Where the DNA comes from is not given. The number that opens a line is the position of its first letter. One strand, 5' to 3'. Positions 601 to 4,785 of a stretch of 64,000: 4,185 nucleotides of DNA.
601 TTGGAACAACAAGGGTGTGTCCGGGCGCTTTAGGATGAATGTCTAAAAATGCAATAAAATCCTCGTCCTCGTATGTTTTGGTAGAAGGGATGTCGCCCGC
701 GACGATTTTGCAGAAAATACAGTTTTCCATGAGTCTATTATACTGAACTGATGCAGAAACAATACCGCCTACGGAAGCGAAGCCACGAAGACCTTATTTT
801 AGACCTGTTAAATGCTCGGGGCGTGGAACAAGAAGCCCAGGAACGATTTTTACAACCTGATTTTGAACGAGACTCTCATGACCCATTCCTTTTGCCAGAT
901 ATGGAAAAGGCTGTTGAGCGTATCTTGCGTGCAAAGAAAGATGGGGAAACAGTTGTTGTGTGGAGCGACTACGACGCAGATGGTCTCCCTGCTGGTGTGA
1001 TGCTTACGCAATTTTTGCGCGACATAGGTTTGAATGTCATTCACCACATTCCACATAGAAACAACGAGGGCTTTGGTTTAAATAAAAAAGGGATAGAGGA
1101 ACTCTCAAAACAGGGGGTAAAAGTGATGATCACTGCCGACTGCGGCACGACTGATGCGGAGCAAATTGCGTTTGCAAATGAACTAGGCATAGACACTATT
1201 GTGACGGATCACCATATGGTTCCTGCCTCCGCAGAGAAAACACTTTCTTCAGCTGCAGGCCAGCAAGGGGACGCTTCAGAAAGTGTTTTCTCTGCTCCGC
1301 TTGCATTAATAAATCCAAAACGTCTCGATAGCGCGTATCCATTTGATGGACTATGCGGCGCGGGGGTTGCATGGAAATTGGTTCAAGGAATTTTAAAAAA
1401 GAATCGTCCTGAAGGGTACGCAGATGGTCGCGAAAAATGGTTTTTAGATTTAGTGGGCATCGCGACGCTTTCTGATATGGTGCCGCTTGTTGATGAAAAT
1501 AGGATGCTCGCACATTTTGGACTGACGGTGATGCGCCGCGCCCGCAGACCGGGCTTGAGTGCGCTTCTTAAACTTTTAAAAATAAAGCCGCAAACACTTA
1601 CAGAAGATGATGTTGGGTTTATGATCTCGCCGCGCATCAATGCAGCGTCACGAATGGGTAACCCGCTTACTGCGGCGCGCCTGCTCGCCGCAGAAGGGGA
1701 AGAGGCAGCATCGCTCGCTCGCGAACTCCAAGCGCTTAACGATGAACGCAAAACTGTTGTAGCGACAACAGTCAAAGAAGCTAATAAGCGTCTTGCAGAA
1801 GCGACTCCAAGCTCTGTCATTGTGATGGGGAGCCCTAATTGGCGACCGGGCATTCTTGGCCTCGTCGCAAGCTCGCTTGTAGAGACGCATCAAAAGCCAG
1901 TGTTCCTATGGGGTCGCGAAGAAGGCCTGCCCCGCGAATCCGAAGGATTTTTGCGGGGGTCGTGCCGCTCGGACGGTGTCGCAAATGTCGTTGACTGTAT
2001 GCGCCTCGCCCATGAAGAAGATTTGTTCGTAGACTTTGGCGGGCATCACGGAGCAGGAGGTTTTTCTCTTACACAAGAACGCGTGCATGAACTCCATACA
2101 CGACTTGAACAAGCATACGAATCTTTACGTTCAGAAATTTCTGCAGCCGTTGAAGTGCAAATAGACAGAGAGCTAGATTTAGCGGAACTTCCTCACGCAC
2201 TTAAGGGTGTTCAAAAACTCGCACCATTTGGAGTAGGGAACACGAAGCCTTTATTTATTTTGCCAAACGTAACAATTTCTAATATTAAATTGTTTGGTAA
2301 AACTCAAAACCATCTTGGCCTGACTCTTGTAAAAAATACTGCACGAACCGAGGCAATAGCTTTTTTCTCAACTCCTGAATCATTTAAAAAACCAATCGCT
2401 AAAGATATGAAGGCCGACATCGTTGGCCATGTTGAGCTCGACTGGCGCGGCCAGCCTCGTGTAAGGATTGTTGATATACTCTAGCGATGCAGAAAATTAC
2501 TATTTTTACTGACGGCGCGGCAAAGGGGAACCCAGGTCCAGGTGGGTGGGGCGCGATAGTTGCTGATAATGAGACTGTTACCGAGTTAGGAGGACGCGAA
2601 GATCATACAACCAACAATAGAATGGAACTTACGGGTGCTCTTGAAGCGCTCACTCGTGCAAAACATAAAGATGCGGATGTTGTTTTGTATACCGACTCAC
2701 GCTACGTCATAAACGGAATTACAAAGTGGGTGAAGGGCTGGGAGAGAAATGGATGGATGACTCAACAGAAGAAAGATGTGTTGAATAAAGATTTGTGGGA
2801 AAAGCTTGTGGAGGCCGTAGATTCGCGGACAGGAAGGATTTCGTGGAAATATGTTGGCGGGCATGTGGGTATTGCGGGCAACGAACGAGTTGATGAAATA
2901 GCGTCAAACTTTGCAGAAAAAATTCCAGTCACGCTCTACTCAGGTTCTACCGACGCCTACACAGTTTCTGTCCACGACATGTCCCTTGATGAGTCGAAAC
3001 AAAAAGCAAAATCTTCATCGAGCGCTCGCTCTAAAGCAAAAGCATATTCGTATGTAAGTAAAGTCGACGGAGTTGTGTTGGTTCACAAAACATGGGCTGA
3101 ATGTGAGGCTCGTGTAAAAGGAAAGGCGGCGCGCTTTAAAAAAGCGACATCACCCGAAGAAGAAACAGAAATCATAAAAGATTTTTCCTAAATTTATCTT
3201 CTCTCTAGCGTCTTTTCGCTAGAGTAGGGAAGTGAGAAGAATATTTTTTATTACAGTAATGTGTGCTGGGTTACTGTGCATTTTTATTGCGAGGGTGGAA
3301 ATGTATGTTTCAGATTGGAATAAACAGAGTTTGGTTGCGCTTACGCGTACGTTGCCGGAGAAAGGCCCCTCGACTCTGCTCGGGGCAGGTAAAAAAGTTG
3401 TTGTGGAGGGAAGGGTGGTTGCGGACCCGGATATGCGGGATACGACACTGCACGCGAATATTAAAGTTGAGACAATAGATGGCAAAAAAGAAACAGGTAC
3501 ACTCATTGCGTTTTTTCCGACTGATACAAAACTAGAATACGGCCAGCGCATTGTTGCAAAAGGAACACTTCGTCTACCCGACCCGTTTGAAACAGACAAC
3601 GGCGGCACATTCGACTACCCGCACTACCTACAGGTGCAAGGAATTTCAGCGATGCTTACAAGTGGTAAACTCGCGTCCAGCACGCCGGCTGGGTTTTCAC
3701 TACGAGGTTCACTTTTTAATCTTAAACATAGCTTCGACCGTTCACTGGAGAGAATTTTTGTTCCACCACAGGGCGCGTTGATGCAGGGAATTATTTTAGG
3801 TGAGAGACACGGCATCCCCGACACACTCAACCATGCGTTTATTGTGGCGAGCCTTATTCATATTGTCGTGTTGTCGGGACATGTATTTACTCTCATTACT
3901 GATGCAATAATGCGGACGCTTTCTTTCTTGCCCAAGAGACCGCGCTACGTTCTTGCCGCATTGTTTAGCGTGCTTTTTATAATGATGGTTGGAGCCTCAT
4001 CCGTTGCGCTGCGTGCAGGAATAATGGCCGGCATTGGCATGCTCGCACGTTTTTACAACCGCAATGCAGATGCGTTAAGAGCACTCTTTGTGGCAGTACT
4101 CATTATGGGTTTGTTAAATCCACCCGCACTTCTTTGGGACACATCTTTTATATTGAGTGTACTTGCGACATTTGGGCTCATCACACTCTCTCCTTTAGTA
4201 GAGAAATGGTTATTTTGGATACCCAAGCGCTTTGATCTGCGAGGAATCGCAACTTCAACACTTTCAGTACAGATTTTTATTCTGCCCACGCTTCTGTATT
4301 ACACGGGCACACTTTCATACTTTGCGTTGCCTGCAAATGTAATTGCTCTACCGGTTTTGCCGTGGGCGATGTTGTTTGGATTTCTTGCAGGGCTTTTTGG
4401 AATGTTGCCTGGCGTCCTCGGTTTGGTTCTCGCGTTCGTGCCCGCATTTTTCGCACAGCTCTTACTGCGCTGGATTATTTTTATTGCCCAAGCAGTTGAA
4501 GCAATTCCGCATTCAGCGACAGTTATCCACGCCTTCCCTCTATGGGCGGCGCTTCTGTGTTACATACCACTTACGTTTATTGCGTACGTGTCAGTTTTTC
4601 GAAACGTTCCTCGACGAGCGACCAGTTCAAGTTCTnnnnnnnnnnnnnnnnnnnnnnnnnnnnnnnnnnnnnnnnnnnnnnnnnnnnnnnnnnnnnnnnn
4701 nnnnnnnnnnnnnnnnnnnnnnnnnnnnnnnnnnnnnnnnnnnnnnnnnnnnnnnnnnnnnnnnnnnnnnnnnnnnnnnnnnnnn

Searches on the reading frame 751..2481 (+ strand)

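Call 24: search_protein_families(library=pfam, proteins=[window:751-2481:+], max_evalue=0.001)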
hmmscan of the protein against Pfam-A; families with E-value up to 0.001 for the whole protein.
window:751-2481:+ (577 aa): 4 families
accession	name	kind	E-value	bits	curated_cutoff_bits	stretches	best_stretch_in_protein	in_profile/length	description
PF17768.7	RecJ_OB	-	2.6e-18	66.5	27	1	471-573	1-103/107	RecJ OB domain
PF01368.27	DHH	-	5.1e-16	59.5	28.1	1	68-218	2-104/125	DHH family, N-terminal domain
PF02272.25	DHHA1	-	3.1e-07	31.2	25.9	1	355-456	3-100/102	DHHA1 domain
PF00582.32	Usp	-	3.6e-05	24.8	24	0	307-384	54-137/141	Universal stress protein family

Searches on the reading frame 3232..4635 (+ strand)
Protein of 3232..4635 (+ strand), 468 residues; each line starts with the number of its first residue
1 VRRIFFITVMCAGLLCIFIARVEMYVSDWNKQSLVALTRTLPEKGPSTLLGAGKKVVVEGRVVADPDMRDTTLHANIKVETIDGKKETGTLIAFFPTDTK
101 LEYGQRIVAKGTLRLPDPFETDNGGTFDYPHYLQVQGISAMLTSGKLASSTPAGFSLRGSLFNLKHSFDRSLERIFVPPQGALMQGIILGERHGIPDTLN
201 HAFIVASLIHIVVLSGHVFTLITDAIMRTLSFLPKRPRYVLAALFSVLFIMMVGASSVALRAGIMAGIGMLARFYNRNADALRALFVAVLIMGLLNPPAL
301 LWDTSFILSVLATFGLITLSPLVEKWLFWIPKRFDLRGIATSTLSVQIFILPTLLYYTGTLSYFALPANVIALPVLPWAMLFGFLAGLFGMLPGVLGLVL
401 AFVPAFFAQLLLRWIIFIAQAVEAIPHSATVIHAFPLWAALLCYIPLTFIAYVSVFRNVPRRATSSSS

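Call 24: search_protein_families(library=pfam, proteins=[window:3232-4635:+], max_evalue=0.001)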
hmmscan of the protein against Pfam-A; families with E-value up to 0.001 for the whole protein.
window:3232-4635:+ (468 aa): 2 families
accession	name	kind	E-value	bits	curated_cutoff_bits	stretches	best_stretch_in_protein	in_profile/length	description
PF03772.21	Competence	-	6.5e-37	127.8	23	1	187-453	1-266/270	Competence protein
PF13567.11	DUF4131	-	6.6e-13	49.1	31.6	1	40-143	52-158/165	Domain of unknown function (DUF4131)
